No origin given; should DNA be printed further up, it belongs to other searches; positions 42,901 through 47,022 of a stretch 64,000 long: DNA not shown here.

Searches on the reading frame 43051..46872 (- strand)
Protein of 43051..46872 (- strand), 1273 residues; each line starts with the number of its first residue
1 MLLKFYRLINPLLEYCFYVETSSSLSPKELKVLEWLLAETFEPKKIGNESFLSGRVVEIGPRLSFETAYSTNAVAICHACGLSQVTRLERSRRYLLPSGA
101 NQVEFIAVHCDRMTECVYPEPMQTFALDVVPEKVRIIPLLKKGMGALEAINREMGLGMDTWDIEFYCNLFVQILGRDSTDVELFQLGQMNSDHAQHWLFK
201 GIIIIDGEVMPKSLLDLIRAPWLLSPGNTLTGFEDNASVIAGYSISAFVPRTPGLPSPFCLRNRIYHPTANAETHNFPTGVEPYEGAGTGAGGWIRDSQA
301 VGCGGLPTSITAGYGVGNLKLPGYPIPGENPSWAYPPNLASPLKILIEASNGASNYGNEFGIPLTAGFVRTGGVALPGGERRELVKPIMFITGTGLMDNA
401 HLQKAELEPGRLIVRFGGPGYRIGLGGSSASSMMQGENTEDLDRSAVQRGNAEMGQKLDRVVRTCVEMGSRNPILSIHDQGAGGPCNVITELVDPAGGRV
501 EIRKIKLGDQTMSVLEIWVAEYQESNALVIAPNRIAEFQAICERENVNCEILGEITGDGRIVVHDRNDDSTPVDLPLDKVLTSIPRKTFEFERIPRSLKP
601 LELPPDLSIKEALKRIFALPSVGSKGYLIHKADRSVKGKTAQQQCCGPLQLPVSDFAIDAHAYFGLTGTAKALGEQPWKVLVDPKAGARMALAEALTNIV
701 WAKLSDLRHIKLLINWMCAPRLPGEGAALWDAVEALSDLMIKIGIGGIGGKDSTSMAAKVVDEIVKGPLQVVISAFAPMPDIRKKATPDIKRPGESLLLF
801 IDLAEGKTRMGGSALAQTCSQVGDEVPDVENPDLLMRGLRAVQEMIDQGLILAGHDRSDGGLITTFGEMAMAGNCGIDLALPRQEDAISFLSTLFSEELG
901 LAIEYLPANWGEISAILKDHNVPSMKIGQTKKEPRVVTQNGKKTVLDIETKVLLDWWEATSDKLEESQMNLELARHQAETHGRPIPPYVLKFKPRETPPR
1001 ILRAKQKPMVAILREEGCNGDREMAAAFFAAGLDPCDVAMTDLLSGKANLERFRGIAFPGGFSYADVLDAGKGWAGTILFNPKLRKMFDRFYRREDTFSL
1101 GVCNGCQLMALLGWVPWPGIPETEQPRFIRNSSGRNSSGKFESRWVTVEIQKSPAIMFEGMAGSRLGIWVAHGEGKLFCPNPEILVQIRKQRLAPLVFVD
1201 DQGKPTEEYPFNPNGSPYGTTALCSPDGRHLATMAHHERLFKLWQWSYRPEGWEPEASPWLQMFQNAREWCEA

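Call 9: search_protein_families(library=pfam, proteins=[window:43051-46872:-], max_evalue=0.001)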
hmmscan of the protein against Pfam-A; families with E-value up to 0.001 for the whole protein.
window:43051-46872:- (1273 aa): 6 families
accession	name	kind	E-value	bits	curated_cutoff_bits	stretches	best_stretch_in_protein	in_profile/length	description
PF13507.12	GATase_5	-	7.9e-102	340.2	27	1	1007-1271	1-260/260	CobB/CobQ-like glutamine amidotransferase domain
PF22689.1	FGAR-AT_PurM_N-like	-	1.9e-47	161.4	27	1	624-778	1-160/160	FGAR-AT PurM_N-like domain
PF02769.27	AIRS_C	-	9.3e-41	140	23.1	2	408-564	1-154/156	AIR synthase related protein, C-terminal domain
PF18076.6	FGAR-AT_N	-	1e-16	61.3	26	1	14-123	1-110/115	Formylglycinamide ribonucleotide amidotransferase N-terminal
PF18072.6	FGAR-AT_linker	-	7.1e-10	39.7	26.6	1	147-196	1-49/50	Formylglycinamide ribonucleotide amidotransferase linker domain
PF00586.29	AIRS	-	0.00014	22.7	24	0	273-396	20-111/112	AIR synthase related protein, N-terminal domain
